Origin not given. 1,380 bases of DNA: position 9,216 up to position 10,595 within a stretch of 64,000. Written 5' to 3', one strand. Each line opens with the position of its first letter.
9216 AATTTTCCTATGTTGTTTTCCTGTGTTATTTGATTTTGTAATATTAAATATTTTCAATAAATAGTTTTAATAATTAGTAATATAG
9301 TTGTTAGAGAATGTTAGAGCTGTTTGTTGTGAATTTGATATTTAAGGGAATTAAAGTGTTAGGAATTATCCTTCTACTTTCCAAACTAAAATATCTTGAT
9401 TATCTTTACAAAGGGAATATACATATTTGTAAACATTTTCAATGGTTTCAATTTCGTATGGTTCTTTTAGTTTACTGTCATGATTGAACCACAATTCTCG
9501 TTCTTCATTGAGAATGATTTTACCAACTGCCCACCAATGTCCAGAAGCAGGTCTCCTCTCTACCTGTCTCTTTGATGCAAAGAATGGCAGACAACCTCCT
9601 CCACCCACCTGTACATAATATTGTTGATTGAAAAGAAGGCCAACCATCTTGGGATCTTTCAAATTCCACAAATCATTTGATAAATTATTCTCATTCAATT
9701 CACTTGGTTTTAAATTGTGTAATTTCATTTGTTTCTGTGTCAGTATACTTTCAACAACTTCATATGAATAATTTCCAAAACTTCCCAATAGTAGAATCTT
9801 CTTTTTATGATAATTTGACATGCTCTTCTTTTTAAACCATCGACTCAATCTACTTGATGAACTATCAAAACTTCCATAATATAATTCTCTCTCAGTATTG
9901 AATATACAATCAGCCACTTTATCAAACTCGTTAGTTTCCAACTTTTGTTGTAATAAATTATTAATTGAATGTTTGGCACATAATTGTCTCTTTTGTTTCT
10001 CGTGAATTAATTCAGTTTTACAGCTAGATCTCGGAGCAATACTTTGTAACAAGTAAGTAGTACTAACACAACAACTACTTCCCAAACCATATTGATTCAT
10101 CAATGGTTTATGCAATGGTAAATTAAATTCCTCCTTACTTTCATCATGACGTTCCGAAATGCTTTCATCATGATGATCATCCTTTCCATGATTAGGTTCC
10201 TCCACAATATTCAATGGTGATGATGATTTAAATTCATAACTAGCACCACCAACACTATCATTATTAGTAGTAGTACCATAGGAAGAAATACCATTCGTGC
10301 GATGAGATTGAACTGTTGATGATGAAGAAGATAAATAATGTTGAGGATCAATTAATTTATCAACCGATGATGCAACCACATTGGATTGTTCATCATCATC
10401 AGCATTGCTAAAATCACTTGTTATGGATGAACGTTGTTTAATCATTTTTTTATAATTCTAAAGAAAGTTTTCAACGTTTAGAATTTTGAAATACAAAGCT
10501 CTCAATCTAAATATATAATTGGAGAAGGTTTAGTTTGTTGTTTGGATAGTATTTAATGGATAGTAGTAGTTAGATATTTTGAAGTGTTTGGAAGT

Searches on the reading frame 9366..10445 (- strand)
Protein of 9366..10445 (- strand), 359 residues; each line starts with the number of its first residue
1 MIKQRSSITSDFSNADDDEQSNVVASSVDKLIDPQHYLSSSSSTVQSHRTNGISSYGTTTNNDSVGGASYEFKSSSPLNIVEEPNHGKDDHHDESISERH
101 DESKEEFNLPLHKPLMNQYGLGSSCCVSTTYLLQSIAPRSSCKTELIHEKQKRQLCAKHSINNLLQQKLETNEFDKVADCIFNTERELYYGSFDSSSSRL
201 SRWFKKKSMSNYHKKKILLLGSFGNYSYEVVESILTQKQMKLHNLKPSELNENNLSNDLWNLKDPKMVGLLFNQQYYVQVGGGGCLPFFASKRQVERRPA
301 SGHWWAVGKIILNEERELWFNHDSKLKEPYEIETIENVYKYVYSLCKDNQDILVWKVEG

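Call 54: search_protein_families(library=pfam, proteins=[window:9366-10445:-], max_evalue=0.001)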
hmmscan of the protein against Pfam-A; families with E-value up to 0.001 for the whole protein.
window:9366-10445:- (359 aa): 1 family
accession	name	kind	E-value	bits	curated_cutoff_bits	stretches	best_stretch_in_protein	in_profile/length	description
PF02099.23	Josephin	-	1.8e-28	99.8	26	1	151-356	1-157/157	Josephin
